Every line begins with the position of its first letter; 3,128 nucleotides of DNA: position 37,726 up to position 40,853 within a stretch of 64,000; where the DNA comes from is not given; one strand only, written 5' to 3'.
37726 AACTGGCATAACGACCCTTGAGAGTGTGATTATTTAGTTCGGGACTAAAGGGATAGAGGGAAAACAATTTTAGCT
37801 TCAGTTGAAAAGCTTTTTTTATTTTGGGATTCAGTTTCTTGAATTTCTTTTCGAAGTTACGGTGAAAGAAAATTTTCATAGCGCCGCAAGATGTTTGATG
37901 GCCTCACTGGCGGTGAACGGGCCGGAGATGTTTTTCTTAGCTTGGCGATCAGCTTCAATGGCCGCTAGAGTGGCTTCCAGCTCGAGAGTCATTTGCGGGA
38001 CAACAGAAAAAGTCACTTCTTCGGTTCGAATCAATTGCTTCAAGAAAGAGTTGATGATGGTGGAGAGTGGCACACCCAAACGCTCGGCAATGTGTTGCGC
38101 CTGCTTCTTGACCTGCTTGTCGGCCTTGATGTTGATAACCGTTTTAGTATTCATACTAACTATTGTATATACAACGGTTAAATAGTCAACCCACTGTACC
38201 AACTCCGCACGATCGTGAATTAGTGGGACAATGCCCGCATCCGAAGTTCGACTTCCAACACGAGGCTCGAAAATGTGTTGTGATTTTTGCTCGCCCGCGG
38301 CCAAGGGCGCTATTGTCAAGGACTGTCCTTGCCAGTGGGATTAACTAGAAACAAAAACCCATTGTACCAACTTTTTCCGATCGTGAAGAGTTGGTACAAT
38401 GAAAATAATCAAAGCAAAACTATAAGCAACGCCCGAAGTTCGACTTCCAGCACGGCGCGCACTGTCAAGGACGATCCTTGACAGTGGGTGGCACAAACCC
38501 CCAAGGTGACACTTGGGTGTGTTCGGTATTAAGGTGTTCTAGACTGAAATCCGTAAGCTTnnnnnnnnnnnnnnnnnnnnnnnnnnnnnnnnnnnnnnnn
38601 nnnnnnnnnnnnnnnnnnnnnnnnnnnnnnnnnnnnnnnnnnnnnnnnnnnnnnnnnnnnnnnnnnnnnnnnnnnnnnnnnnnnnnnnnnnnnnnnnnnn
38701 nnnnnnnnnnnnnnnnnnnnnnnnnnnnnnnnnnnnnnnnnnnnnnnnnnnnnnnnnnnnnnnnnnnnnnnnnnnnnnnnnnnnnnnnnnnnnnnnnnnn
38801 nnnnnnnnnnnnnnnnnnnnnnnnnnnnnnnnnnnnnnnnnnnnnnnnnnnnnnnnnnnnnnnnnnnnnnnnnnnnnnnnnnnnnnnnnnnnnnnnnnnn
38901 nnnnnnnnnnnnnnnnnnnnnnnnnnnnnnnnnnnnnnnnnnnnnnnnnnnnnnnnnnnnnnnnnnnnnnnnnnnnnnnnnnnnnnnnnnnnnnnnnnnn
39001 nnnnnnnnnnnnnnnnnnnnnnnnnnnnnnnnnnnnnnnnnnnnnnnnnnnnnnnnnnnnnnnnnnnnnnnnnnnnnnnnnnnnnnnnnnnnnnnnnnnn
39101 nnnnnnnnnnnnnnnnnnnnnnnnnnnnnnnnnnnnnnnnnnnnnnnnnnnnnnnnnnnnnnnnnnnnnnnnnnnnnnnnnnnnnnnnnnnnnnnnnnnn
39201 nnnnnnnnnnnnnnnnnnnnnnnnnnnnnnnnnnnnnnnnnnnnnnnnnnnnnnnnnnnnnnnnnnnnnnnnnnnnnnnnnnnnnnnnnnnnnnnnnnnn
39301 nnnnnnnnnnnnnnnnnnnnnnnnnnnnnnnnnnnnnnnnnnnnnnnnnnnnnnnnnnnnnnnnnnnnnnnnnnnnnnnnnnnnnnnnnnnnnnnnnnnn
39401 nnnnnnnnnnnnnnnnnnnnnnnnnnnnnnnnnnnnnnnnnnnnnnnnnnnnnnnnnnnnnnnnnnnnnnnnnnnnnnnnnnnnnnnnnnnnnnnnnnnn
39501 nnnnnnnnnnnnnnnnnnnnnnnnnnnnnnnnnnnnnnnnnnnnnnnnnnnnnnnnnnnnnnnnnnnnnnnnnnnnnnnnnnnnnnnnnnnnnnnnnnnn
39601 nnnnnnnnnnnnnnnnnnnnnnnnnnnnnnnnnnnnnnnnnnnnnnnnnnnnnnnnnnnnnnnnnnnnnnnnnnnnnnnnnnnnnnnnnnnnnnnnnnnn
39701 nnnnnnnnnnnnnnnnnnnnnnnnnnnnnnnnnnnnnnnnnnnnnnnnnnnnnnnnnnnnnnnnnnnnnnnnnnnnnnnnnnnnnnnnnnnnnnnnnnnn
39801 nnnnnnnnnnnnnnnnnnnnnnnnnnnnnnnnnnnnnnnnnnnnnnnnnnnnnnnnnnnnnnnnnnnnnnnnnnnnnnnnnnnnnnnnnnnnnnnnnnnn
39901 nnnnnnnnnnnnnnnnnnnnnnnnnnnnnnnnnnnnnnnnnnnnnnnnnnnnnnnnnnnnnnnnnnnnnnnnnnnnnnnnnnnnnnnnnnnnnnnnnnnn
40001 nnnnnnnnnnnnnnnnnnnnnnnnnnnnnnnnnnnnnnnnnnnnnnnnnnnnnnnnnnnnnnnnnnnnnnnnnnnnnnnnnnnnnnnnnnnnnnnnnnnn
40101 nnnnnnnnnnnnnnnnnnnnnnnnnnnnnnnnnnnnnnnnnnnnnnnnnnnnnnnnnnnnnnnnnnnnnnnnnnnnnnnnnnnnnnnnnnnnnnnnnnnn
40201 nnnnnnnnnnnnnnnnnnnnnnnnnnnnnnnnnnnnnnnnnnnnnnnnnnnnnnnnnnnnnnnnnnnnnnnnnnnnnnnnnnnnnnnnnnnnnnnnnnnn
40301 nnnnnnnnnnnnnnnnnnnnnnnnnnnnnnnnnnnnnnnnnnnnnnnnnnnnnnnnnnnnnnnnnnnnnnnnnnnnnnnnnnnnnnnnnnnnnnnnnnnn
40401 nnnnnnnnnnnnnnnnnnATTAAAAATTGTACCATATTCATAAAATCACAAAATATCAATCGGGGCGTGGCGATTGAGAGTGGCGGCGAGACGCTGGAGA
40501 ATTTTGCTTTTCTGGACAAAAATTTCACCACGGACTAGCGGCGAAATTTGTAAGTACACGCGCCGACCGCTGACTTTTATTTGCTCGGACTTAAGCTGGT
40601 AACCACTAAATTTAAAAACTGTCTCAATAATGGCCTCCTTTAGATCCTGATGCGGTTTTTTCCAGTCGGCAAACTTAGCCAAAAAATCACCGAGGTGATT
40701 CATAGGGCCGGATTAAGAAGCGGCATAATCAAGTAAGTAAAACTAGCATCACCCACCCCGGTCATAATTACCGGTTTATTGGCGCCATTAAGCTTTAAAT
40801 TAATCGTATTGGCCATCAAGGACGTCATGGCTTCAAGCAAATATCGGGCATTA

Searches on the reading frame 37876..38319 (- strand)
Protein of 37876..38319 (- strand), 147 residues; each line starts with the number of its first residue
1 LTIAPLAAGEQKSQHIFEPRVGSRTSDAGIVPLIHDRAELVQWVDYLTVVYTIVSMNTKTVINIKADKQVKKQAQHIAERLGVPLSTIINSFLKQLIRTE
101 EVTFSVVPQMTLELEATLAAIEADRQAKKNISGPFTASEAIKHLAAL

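Call 4: search_protein_families(library=pfam, proteins=[window:37876-38319:-])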
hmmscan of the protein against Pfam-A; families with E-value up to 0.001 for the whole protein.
window:37876-38319:- (147 aa): 1 family
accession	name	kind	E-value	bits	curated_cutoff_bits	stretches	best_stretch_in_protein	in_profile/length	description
PF04221.18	RelB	-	9.5e-06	25.9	22.4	1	61-129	3-69/82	RelB antitoxin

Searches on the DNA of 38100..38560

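Call 37: search_rna_families(source=window, start=38100, end=38560, threshold=evalue, max_evalue=1)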
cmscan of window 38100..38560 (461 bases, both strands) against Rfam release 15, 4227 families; matches with E-value up to 1: 0.
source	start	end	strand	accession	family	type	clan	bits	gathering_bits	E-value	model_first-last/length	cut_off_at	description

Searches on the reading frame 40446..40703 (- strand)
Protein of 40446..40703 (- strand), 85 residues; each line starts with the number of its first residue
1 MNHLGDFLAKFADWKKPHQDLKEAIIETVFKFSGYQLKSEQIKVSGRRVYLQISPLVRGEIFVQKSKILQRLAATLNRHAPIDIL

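Call 29: search_protein_families(library=pfam, proteins=[window:40446-40703:-], max_evalue=0.01)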
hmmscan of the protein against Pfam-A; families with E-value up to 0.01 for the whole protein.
window:40446-40703:- (85 aa): 0 families

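Call 50: search_protein_families(library=pfam, alignment_id=A2, max_evalue=1)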
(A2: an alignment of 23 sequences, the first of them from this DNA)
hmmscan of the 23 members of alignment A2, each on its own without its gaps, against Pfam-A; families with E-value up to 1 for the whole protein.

A. member 1, seq(85 aa): 2 families
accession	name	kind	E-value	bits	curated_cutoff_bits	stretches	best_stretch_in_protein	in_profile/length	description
PF09597.18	SAM_Ribosomal_mS41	-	0.06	13.9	23.7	1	23-51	32-59/68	Small ribosomal subunit protein mS41 SAM domain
PF13593.11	SBF_like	-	0.14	11.9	25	1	14-56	26-67/313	SBF-like CPA transporter family (DUF4137)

B. families by the number of members that match (of 23 scanned): 22 families
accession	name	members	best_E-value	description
PF05258.17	DciA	3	0.0036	Dna[CI] antecedent, DciA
PF12289.13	Rotavirus_VP1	1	0.0055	Rotavirus VP1 C-terminal domain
PF02404.20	SCF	1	0.02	Stem cell factor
PF01316.27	Arg_repressor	1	0.028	Arginine repressor, DNA binding domain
PF14242.11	DUF4342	1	0.028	Domain of unknown function (DUF4342)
PF22734.1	NNH2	1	0.033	NACHT N-terminal Helical domain 2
PF03917.23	GSH_synth_ATP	1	0.033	Eukaryotic glutathione synthase, ATP binding domain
PF09597.18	SAM_Ribosomal_mS41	1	0.06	Small ribosomal subunit protein mS41 SAM domain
PF14791.11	DNA_pol_B_thumb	1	0.063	DNA polymerase beta thumb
PF13325.12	MCRS_N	1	0.072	N-terminal region of micro-spherule protein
PF22964.2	ZER1-like_2nd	1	0.087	Protein zer-1 homolog-like, C-terminal domain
PF11291.13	DUF3091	1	0.089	Protein of unknown function (DUF3091)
PF08270.16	PRD_Mga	1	0.11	M protein trans-acting positive regulator (MGA) PRD domain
PF13593.11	SBF_like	1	0.14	SBF-like CPA transporter family (DUF4137)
PF08520.15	Mitofissin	1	0.14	Mitofissin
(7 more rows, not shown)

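Call 51: search_solved_structures(query=A2, max_evalue=1)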
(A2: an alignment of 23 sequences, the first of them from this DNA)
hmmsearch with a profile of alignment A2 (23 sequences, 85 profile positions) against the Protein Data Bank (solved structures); distinct sequences matched with E-value up to 1: 2.
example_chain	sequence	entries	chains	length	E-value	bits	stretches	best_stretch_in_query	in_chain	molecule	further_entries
8vh4_B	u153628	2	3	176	0.69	13.4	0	20-53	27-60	Ras-related protein Rab-12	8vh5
2il1_A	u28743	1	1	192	0.9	13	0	20-53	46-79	Rab12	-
